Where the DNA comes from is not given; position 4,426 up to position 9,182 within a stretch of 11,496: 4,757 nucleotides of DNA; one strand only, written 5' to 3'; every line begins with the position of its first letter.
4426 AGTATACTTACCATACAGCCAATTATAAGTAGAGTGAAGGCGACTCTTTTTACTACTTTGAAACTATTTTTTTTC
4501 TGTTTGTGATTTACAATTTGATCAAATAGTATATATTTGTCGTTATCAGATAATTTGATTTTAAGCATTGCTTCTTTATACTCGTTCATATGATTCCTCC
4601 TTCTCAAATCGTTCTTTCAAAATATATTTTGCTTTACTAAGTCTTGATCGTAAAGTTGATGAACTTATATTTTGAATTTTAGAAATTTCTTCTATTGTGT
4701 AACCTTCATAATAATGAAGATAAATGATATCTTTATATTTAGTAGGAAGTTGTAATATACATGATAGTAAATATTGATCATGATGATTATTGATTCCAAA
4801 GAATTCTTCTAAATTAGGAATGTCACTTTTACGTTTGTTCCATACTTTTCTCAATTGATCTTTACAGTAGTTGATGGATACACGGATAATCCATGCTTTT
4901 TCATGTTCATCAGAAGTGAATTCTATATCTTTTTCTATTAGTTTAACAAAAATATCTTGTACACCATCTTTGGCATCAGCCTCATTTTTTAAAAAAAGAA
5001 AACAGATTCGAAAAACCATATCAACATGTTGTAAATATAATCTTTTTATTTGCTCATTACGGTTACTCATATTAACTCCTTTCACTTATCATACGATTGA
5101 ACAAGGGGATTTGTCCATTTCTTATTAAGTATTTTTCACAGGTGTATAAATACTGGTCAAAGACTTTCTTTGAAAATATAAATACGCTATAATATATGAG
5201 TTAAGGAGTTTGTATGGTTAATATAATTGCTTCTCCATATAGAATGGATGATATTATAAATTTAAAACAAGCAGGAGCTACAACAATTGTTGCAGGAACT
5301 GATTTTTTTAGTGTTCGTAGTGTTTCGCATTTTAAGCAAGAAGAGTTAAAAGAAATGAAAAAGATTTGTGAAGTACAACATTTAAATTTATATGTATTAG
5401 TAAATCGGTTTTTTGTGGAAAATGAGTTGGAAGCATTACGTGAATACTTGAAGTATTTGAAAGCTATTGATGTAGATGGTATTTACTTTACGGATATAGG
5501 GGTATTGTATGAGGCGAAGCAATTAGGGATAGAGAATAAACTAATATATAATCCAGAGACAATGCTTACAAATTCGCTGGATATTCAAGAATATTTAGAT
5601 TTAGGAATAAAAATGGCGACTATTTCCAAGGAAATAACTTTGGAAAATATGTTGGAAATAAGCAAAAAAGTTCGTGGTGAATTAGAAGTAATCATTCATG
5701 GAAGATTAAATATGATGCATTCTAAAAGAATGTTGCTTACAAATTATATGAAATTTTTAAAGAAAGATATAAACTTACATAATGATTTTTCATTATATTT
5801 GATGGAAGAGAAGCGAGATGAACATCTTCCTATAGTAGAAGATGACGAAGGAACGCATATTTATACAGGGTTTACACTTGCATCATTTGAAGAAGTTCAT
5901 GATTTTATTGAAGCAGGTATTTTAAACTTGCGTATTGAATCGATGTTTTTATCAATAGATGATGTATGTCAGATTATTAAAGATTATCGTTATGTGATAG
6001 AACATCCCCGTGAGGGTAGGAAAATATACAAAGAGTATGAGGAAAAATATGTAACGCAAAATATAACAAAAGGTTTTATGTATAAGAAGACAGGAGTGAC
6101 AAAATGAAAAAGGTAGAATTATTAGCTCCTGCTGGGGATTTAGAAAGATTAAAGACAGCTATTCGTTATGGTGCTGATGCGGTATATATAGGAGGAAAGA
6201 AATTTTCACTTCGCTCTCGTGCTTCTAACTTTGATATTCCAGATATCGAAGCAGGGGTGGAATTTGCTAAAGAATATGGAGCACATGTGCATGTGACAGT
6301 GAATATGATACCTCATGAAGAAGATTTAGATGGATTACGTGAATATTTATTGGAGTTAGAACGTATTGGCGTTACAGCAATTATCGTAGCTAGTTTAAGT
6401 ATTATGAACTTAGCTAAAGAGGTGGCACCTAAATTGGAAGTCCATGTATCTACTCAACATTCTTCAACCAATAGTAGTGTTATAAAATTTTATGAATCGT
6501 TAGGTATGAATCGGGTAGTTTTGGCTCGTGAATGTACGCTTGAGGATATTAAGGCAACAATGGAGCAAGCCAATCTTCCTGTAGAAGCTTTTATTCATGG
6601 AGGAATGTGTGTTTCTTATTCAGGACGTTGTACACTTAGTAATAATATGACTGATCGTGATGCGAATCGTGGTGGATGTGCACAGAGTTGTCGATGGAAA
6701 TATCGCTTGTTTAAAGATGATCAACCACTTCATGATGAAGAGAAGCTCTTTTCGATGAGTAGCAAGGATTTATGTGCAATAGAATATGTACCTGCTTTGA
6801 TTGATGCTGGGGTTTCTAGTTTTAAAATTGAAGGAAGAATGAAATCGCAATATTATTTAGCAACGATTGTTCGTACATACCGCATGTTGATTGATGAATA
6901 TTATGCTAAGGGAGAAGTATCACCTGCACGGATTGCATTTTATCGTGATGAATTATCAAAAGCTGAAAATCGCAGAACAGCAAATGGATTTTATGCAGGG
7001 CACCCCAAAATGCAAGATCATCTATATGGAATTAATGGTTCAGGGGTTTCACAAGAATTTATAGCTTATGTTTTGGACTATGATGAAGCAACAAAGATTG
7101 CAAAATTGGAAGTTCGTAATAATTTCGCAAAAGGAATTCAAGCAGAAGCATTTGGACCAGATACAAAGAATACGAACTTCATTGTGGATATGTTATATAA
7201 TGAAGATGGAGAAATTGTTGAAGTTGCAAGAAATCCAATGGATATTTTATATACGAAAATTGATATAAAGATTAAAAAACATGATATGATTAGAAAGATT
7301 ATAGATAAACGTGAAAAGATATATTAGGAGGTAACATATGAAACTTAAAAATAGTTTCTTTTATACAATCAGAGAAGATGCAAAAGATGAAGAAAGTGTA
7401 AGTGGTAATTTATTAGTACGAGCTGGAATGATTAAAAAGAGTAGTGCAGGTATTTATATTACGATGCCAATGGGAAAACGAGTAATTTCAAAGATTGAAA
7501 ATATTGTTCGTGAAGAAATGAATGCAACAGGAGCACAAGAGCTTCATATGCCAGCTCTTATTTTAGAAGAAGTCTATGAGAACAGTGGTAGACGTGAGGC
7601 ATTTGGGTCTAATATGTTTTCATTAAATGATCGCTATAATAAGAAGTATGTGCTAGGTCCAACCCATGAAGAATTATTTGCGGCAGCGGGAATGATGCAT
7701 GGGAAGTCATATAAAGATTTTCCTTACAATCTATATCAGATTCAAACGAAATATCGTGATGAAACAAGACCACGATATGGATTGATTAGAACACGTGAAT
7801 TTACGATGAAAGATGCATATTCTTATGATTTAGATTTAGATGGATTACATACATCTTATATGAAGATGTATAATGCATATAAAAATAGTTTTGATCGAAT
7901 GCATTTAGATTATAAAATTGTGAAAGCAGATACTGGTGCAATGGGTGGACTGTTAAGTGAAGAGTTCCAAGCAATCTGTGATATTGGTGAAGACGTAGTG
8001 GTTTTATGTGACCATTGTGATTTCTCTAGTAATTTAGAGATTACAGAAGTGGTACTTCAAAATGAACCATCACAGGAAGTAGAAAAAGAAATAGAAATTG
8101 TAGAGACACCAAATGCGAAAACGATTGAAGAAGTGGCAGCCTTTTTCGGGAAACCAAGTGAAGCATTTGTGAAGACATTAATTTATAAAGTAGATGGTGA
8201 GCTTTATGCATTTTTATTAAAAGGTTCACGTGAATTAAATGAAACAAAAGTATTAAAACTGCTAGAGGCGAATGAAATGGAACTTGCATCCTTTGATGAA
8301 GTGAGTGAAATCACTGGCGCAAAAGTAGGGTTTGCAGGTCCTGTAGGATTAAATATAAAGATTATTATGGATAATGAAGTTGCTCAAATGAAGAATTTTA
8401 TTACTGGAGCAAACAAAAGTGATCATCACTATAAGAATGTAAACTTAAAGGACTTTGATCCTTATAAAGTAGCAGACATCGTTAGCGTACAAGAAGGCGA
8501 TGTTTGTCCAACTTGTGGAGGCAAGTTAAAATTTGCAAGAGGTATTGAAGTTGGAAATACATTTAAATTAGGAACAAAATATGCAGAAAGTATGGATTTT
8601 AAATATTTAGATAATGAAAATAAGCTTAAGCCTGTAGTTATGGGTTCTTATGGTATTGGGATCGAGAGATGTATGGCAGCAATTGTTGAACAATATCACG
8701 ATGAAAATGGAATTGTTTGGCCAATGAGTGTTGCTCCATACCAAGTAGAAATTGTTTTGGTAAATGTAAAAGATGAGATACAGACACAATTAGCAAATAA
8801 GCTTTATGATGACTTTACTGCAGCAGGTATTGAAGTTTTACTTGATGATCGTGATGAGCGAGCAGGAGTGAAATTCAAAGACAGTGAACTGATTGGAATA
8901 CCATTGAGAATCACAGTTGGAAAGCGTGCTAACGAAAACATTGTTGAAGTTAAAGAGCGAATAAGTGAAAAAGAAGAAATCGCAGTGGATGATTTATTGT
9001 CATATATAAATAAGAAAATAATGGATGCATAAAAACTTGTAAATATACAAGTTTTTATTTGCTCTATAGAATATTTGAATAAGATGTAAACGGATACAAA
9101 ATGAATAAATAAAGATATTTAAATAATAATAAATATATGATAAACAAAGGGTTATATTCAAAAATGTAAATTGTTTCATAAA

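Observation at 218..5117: Two ECF sigma modules converge on a single VWA surface-protein gene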

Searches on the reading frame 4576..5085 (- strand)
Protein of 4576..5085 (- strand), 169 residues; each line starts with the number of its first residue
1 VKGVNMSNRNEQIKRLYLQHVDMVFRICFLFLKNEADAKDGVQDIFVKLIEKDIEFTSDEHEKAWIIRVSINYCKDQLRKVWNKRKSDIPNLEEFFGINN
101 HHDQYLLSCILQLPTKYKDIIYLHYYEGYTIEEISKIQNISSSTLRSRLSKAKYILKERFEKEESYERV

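Call 3: search_protein_families(library=pfam, proteins=[window:4576-5085:-], max_evalue=0.01)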
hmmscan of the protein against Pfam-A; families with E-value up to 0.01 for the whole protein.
window:4576-5085:- (169 aa): 3 families
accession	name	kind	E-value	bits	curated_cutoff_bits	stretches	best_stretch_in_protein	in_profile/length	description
PF08281.18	Sigma70_r4_2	-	3.2e-15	56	25.7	1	104-153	2-51/54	Sigma-70, region 4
PF04542.20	Sigma70_r2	-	4.4e-11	42.9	24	1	16-82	1-69/71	Sigma-70 region 2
PF04545.22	Sigma70_r4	-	2.7e-09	36.9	24.1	1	110-152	2-44/50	Sigma-70, region 4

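Call 10: search_protein_families(library=ncbifam, proteins=[window:4576-5085:-], max_evalue=0.01)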
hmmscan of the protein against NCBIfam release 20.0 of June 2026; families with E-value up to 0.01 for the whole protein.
window:4576-5085:- (169 aa): 79 families (the best 25 are shown)
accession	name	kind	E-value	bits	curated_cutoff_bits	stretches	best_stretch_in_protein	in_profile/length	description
NF006930.0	PRK09415.1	subfamily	6.9e-32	110.7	198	1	4-163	9-178/179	RNA polymerase factor sigma C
NF008891.0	PRK11924.1-5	subfamily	4.4e-27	95.3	259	1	11-168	3-171/171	RNA polymerase sigma factor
NF058625.1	sigma_PG0214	equivalog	3.2e-23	82.3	130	1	13-167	6-168/170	GFO_1088 family ECF-type sigma factor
TIGR02937.1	sigma70-ECF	superfamily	4.2e-21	75.3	42.9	1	13-159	3-164/165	sigma-70 family RNA polymerase sigma factor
NF053879.1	RNAPolSigSigVBac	equivalog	3.2e-20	72.4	190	1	13-164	6-159/160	RNA polymerase sigma factor SigV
TIGR02954.1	Sig70_famx3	hypoth_equivalog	7.1e-20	71.4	188.5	1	9-162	14-169/170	RNA polymerase sigma-70 factor, TIGR02954 family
TIGR02985.1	Sig70_bacteroi1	subfamily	1.3e-18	67.7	126.4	1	12-159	2-161/162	RNA polymerase sigma-70 factor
TIGR02983.1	SigE-fam_strep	subfamily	9.4e-18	64.6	141.55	1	8-162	3-160/162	SigE family RNA polymerase sigma factor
NF009174.0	PRK12522.1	equivalog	1.1e-17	64.6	217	1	11-163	3-170/175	RNA polymerase sigma factor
NF007223.0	PRK09641.1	equivalog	2.5e-17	63.3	209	2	103-162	127-186/187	RNA polymerase sigma factor SigW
NF004113.0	PRK05602.1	equivalog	4.1e-17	62.5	208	1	8-166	42-207/211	RNA polymerase sigma factor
NF008888.0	PRK11922.1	equivalog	1.8e-15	57.2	204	2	11-86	30-105/231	RNA polymerase sigma factor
NF007216.0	PRK09638.1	equivalog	3.8e-15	56.1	194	1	11-163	18-177/180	RNA polymerase sigma factor SigY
NF007225.0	PRK09643.1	equivalog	7.3e-15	55.2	190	1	13-162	29-184/204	RNA polymerase sigma factor SigM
TIGR02948.1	SigW_bacill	equivalog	1.2e-13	51.6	243.1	2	106-160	130-184/187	RNA polymerase sigma factor SigW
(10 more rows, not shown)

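Call 72: find_encoding_contigs(protein=window:4576-5070:-, flank=10000, max_places=4)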
Protein window:4576-5070:- (164 aa): 4 contigs read that carry it; 1 place shown.
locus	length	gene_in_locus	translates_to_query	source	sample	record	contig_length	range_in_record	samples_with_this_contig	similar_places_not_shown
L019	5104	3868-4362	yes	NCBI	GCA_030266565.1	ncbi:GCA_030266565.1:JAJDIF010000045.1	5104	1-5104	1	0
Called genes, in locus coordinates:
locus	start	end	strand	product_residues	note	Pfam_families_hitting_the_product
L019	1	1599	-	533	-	PF00587:tRNA-synt_2b, PF04073:tRNA_edit, PF03129:HGTP_anticodon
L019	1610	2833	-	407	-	PF01136:Peptidase_U32, PF16325:Peptidase_U32_C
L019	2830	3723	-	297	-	PF01136:Peptidase_U32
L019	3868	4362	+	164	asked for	PF04542:Sigma70_r2, PF08281:Sigma70_r4_2, PF04545:Sigma70_r4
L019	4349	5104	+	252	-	?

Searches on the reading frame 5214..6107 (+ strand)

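Call 3: search_protein_families(library=pfam, proteins=[window:5214-6107:+], max_evalue=0.01)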
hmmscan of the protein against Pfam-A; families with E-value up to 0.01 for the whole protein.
window:5214-6107:+ (297 aa): 2 families
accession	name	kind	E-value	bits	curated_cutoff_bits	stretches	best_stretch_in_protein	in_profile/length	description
PF01136.24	Peptidase_U32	-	5.3e-37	127.8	22.4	1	72-293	1-231/233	Peptidase family U32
PF22824.1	THAP9_C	-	0.0039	17.3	24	1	41-86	114-161/186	DNA transposase THAP9, C-terminal domain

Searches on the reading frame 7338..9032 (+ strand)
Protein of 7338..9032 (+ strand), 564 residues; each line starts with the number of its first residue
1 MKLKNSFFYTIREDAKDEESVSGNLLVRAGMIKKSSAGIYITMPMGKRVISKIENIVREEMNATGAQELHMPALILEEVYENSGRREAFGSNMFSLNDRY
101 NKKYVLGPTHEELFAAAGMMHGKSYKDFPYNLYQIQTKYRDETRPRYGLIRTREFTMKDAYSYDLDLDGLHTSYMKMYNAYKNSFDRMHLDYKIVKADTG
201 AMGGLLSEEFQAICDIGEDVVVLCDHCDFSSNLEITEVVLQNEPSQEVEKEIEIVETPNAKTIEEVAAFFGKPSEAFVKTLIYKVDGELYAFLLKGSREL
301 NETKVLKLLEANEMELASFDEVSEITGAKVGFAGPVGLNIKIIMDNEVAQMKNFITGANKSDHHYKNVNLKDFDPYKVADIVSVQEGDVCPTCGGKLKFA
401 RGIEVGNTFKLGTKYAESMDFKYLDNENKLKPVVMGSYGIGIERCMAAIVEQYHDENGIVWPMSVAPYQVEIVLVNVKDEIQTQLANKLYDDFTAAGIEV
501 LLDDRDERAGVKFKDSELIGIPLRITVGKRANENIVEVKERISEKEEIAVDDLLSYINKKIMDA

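Call 3: search_protein_families(library=pfam, proteins=[window:7338-9032:+], max_evalue=0.01)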
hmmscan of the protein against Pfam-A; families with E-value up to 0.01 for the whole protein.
window:7338-9032:+ (564 aa): 3 families
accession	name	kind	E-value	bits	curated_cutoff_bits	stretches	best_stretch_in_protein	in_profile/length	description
PF00587.30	tRNA-synt_2b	-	1e-29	104.3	29.3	1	94-453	1-179/179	tRNA synthetase class II core domain (G, H, P, S and T)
PF04073.20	tRNA_edit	-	6.7e-28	97.7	25.5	1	257-370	1-118/123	Aminoacyl-tRNA editing domain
PF03129.25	HGTP_anticodon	-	3.8e-18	65.9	21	1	469-559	1-93/94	Anticodon binding domain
